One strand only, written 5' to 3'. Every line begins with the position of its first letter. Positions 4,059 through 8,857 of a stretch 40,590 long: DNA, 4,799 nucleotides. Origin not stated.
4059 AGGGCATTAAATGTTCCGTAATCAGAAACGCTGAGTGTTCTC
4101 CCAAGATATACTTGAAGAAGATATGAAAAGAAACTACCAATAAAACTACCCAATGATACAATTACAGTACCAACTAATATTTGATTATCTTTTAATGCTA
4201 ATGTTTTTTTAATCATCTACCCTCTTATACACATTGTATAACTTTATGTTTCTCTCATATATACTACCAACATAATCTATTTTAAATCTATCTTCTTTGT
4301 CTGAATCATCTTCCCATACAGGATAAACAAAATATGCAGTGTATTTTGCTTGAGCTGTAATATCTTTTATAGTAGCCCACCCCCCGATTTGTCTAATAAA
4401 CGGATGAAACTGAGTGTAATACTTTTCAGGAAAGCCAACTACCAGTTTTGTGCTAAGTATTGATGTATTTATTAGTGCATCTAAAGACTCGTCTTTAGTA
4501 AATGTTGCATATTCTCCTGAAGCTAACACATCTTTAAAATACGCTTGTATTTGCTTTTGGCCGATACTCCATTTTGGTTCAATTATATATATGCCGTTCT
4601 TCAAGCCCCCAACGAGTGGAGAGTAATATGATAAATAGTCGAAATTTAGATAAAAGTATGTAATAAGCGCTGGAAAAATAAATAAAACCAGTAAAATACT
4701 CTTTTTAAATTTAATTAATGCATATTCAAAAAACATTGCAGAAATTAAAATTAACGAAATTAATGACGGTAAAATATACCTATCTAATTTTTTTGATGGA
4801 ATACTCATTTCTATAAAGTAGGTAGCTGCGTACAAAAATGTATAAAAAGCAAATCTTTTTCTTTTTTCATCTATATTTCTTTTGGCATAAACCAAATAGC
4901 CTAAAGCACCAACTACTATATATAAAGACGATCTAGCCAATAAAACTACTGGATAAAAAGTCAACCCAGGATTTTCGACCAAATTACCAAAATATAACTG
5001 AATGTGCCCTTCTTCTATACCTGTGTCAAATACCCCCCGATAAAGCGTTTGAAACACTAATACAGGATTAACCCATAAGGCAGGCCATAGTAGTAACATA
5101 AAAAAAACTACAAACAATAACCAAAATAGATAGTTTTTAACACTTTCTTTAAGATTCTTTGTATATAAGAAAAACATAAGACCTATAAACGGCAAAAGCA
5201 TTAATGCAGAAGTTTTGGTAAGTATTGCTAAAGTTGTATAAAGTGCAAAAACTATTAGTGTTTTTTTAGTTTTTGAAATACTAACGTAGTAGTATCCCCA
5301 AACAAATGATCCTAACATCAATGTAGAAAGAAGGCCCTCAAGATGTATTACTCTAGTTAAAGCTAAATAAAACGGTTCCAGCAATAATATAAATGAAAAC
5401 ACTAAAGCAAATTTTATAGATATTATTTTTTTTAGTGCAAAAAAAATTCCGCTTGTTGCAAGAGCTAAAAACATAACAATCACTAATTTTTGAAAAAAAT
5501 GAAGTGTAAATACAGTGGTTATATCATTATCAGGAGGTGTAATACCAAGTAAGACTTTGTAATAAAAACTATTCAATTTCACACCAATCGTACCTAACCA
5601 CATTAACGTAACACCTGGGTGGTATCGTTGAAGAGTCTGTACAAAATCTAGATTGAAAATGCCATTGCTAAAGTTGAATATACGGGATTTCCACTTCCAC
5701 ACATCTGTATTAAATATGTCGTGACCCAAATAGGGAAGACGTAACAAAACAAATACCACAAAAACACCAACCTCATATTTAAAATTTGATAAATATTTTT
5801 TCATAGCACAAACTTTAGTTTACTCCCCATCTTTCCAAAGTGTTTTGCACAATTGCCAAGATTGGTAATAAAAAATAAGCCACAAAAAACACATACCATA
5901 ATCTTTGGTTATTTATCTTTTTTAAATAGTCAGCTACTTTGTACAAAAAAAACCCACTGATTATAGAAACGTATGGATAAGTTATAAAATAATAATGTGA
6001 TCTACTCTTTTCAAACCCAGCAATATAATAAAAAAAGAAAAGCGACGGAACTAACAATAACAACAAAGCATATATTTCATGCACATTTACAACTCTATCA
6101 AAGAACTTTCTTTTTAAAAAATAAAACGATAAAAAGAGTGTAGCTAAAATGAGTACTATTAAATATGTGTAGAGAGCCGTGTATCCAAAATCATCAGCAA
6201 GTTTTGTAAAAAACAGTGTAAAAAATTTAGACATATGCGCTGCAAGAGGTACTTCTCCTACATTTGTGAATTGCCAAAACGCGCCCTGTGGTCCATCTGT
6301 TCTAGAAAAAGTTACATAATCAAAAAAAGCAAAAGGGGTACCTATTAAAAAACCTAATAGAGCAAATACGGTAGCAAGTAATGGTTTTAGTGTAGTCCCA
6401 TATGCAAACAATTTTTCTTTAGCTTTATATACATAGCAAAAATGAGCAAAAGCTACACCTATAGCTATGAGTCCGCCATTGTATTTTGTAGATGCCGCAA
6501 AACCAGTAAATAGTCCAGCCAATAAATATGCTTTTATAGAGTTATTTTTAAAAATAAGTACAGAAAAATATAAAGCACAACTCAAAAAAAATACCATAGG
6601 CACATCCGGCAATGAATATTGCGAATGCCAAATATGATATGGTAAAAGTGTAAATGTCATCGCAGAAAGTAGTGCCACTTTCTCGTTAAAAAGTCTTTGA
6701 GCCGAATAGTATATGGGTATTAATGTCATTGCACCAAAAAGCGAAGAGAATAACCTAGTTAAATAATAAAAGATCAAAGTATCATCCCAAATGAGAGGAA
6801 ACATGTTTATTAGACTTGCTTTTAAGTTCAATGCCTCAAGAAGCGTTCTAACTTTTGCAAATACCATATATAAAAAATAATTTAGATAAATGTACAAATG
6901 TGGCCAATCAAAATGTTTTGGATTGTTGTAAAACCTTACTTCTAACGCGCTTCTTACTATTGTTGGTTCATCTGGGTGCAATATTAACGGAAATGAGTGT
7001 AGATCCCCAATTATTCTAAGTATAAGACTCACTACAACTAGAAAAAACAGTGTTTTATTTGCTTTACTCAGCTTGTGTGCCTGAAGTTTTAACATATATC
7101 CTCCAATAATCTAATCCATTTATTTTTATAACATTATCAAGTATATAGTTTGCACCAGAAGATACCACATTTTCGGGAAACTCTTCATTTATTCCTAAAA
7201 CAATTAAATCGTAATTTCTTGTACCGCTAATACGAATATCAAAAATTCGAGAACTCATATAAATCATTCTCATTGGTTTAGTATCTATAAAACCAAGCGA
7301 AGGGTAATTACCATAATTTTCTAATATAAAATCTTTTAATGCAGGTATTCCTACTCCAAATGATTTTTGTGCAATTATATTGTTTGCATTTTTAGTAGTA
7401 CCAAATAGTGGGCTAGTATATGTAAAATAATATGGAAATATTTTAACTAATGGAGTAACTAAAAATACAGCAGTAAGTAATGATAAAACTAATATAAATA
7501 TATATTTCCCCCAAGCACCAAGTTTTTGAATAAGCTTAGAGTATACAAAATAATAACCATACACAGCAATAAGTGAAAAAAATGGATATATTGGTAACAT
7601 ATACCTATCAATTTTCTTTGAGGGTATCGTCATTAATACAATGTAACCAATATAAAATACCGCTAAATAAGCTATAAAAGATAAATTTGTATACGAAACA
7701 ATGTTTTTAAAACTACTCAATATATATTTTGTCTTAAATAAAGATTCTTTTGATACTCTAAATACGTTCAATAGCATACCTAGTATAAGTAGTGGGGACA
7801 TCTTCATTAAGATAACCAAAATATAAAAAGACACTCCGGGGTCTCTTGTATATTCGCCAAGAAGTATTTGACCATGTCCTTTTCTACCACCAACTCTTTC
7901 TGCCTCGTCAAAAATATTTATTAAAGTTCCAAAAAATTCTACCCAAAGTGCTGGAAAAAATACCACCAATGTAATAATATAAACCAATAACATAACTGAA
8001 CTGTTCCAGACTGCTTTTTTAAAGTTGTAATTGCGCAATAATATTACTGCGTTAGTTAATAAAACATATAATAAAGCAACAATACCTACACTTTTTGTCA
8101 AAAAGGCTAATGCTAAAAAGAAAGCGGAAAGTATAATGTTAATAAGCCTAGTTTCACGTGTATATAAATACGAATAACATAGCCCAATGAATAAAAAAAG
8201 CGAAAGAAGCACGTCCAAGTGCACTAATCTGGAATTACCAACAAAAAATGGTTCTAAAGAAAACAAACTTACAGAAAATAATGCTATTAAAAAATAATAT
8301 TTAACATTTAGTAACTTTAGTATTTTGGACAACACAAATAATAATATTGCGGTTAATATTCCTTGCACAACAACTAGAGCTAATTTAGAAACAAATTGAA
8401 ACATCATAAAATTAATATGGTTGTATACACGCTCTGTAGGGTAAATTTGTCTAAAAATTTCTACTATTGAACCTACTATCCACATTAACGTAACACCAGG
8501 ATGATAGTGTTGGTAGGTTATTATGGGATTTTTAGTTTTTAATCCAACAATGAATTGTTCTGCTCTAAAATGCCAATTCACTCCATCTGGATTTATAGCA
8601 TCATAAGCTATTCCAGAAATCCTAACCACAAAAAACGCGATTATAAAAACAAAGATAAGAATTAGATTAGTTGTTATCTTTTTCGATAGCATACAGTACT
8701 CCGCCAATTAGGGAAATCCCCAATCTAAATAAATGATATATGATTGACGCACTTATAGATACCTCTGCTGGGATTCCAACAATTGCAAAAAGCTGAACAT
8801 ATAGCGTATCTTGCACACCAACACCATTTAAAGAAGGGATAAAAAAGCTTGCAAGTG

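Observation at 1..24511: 24.5-kb one-strand super-operon for lipid-carrier-dependent extracytoplasmic glycosylation (5 GT-C, 4 polyprenyl-P-sugar synthases, 4 translocator candidates)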

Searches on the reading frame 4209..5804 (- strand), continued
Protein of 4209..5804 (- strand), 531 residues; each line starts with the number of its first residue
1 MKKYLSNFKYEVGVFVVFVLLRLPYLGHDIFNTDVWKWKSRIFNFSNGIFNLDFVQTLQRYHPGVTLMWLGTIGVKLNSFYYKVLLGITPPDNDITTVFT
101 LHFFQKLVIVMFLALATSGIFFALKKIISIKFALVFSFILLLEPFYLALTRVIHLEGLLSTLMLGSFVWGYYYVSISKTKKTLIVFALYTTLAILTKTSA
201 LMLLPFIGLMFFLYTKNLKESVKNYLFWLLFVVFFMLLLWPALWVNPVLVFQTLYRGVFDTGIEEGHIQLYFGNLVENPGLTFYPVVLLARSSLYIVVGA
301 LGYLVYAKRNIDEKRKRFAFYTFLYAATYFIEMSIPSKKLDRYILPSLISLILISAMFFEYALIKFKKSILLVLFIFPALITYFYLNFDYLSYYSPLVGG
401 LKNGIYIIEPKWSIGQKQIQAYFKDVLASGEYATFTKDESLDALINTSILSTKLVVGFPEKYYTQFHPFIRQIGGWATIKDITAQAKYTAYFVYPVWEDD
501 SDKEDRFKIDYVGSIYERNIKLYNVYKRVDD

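Call 88: fold_search(model_id=the predicted structure, library=pdb)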
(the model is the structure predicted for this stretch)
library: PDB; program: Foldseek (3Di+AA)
matches with E <= 10: 191; with E <= 0.001: 24
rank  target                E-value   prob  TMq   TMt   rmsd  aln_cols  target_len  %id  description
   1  9s6u_A                4.6e-07  1.00  0.55  0.53   8.3       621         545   11  Ternary cryo-EM structure of human ALG9 with Dol25-PP-GlcNAc2Man8, Dol25-P-Man and Fab (released 2026-03-18)
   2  9s6s_A                9.9e-07  1.00  0.54  0.53   8.5       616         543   11  Ternary cryo-EM structure of human ALG9 with Dol25-PP-GlcNAc2Man6, Dol25-P-Man and Fab (released 2026-03-18)
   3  5ezm                  1.6e-06  1.00  0.49  0.49   9.4       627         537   13  Crystal Structure of ArnT from Cupriavidus metallidurans in the apo state (released 2016-02-17)
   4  8age_A                3.2e-06  1.00  0.46  0.39  11.3       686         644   12  Structure of yeast oligosaccharylransferase complex with acceptor peptide bound (released 2022-12-07)
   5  5f15                  3.8e-06  1.00  0.51  0.51  11.0       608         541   11  Crystal Structure of ArnT from Cupriavidus metallidurans bound to Undecaprenyl phosphate (released 2016-02-17)
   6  7oci_F                8.1e-06  1.00  0.45  0.39  12.2       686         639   12  Cryo-EM structure of yeast Ost6p containing oligosaccharyltransferase complex (released 2022-02-16)
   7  9s6t_A                1.2e-05  1.00  0.49  0.52   9.2       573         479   11  Ternary cryo-EM structure of chicken ALG12 with Dol25-PP-GlcNAc2Man7, Dol25-P-Man, and Fab (released 2026-03-18)
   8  9i5k_A                1.3e-05  1.00  0.47  0.50   8.2       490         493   14  Structure of the Chaetomium thermophilum Pmt4 homodimer (C2 symmetry) (released 2025-12-24)
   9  8agb_A                3.2e-05  1.00  0.46  0.39  13.1       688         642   11  Structure of yeast oligosaccharylransferase complex with lipid-linked oligosaccharide bound (released 2022-12-07)
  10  8agc_A                4.1e-05  1.00  0.44  0.35  11.2       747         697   10  Structure of yeast oligosaccharylransferase complex with lipid-linked oligosaccharide and non-acceptor peptide bound (released 2022-12-07)
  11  3rce_A                8.7e-05  1.00  0.46  0.37   9.5       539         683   12  Bacterial oligosaccharyltransferase PglB (released 2011-06-15)
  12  6c26_A                9.9e-05  1.00  0.43  0.37  12.4       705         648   12  The Cryo-EM structure of a eukaryotic oligosaccharyl transferase complex (released 2018-01-31)
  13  5gmy_A                1.3e-04  1.00  0.41  0.28  13.9       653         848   10  Crystal structure of the Archaeoglobus fulgidus oligosaccharyltransferase (O29867_ARCFU) tethered with an acceptor pep (released 2017-02-01)
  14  3waj                  1.4e-04  1.00  0.40  0.28  15.3       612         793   12  Crystal structure of the Archaeoglobus fulgidus oligosaccharyltransferase (O29867_ARCFU) complex with Zn and sulfate (released 2013-10-30)
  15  6s7o_A                2.0e-04  1.00  0.46  0.38  12.4       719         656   10  Cryo-EM structure of human oligosaccharyltransferase complex OST-A (released 2019-12-18)
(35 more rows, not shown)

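Call 94: find_encoding_contigs(protein=P0241, flank=10000, max_places=1)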
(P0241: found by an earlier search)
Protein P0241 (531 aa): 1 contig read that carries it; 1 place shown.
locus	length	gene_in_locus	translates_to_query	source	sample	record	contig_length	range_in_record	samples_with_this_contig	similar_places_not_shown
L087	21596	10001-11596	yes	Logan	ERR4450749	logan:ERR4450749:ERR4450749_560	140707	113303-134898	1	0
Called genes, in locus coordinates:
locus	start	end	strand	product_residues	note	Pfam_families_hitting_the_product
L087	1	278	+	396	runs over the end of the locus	PF13439:Glyco_transf_4, PF00534:Glycos_transf_1, PF13692:Glyco_trans_1_4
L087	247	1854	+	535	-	-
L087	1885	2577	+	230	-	PF00535:Glycos_transf_2, PF10111:Glyco_tranf_2_2 (weak), PF13641:Glyco_tranf_2_3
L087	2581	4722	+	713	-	PF09852:DUF2079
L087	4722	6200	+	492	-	PF01943:Polysacc_synt, PF13440:Polysacc_synt_3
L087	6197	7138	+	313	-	PF03706:LPG_synthase_TM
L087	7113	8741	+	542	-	PF02366:PMT (weak)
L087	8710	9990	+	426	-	PF02366:PMT, PF13231:PMT_2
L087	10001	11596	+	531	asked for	-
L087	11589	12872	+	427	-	PF01943:Polysacc_synt, PF13440:Polysacc_synt_3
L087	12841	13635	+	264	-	PF00535:Glycos_transf_2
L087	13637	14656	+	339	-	PF00535:Glycos_transf_2, PF10111:Glyco_tranf_2_2 (weak), PF13641:Glyco_tranf_2_3 (weak), PF13632:Glyco_trans_2_3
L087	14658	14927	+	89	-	PF06902:Fer4_19 (weak), PF13459:Fer4_15 (weak), PF13370:Fer4_13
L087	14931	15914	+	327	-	PF13200:DUF4015 (weak)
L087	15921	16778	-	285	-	PF00106:adh_short, PF01370:Epimerase (weak), PF08659:KR, PF16363:GDP_Man_Dehyd, PF13561:adh_short_C2, PF08643:DUF1776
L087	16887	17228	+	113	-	-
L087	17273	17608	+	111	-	-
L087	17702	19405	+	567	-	PF02310:B12-binding (weak), PF04055:Radical_SAM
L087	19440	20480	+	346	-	PF00535:Glycos_transf_2, PF13641:Glyco_tranf_2_3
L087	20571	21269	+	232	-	PF13489:Methyltransf_23, PF07021:MetW, PF13847:Methyltransf_31, PF08241:Methyltransf_11, PF08242:Methyltransf_12, PF13649:Methyltransf_25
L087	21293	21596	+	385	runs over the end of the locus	PF13439:Glyco_transf_4 (weak), PF20706:GT4-conflict (weak), PF00534:Glycos_transf_1, PF13692:Glyco_trans_1_4, PF13524:Glyco_trans_1_2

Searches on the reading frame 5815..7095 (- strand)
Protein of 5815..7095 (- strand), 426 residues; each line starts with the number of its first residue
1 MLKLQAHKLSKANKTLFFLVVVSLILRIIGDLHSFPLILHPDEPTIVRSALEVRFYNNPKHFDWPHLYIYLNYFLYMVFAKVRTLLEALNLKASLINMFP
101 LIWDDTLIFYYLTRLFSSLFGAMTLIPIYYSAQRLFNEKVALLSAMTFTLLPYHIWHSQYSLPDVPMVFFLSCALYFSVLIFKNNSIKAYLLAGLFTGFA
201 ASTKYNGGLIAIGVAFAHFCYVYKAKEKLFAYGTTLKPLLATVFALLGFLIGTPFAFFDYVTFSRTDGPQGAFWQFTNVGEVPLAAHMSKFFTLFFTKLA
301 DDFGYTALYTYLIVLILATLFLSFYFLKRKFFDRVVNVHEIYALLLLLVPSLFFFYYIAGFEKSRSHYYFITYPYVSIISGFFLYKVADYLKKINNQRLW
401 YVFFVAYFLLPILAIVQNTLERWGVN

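Call 4: search_protein_families(library=pfam, proteins=[window:5815-7095:-], max_evalue=0.01)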
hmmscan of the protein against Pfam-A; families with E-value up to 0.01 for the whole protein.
window:5815-7095:- (426 aa): 2 families
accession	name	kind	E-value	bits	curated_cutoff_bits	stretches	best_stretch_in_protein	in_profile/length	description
PF13231.12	PMT_2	-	4.9e-14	53.3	26.1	1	114-231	25-139/160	Dolichyl-phosphate-mannose-protein mannosyltransferase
PF02366.24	PMT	-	2e-13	50.9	22.7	1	110-249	82-228/245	Dolichyl-phosphate-mannose-protein mannosyltransferase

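Call 9: search_protein_families(library=ncbifam, proteins=[window:5815-7095:-], max_evalue=0.001)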
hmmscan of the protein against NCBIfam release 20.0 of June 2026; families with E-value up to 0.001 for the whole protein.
window:5815-7095:- (426 aa): 1 family
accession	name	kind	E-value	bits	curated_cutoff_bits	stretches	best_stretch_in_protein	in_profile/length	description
TIGR04154.1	archaeo_STT3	subfamily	9.1e-05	21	450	1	114-205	99-193/831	oligosaccharyl transferase, archaeosortase A system-associated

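Call 32: search_solved_structures(query=A3, max_evalue=1)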
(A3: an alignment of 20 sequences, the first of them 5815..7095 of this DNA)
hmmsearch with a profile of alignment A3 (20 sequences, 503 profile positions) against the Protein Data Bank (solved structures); distinct sequences matched with E-value up to 1: 4.
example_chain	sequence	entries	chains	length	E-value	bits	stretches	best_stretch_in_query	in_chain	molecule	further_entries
6p25_A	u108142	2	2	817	3.7e-16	62.4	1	104-252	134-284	Dolichyl-phosphate-mannose--protein mannosyltransferase 1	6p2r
9i5k_A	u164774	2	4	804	0.00023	23.4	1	103-216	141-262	Dolichyl-phosphate-mannose--protein mannosyltransferase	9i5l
3waj_A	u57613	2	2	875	0.011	17.9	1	112-255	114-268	Transmembrane oligosaccharyl transferase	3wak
5gmy_A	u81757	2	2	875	0.011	17.9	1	112-255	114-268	Transmembrane oligosaccharyl transferase, putative | Dolichyl-phosphooligosaccharide-protein glycotransferase 3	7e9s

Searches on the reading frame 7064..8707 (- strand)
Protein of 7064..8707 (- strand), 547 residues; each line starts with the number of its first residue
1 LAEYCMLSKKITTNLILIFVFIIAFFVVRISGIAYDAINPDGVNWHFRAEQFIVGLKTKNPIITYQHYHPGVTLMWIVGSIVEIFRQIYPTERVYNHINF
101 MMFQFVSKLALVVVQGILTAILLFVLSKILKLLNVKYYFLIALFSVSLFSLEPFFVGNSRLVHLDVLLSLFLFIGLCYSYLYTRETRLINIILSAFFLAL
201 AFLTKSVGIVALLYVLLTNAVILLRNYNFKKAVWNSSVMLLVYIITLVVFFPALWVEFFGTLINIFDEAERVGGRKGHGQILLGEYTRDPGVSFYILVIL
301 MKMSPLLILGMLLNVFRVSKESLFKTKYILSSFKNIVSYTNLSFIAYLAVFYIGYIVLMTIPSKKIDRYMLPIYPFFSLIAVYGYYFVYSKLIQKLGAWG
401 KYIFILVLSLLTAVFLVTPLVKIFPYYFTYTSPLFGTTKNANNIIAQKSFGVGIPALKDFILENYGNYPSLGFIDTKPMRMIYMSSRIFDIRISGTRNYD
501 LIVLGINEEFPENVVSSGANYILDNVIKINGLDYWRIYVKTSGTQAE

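Call 4: search_protein_families(library=pfam, proteins=[window:7064-8707:-], max_evalue=0.01)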
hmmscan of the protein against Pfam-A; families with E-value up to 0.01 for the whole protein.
window:7064-8707:- (547 aa): 2 families
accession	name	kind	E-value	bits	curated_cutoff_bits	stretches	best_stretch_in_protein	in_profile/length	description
PF02366.24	PMT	-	7.1e-06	26.2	22.7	1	112-258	86-235/245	Dolichyl-phosphate-mannose-protein mannosyltransferase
PF13231.12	PMT_2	-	0.00012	22.7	26.1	1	101-255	15-159/160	Dolichyl-phosphate-mannose-protein mannosyltransferase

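Call 9: search_protein_families(library=ncbifam, proteins=[window:7064-8707:-], max_evalue=0.001)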
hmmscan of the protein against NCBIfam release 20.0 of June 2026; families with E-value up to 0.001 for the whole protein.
window:7064-8707:- (547 aa): 0 families

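Call 33: search_solved_structures(query=A4, max_evalue=1)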
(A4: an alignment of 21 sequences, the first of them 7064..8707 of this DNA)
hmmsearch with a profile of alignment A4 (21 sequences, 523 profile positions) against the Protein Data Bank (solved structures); distinct sequences matched with E-value up to 1: 5.
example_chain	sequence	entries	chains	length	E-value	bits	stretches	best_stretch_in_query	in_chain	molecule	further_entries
5ezm_A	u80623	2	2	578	0.065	15.2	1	272-390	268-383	4-amino-4-deoxy-L-arabinose transferase or related glycosyltransferases of PMT family | 4-amino-4-deoxy-L-arabinose (L-Ara4N) transferase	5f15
3of5_A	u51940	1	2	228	0.5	12.3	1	397-455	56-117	Dethiobiotin synthetase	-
6oly_A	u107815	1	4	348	0.58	12.1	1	420-513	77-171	Calcium-gated potassium channel MthK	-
1lnq_A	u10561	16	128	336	0.95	11.4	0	420-513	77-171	POTASSIUM CHANNEL RELATED PROTEIN | Calcium-gated potassium channel MthK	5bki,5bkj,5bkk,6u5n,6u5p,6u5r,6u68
9z2m_A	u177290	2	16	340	0.98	11.3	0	420-513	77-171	Calcium-gated potassium channel MthK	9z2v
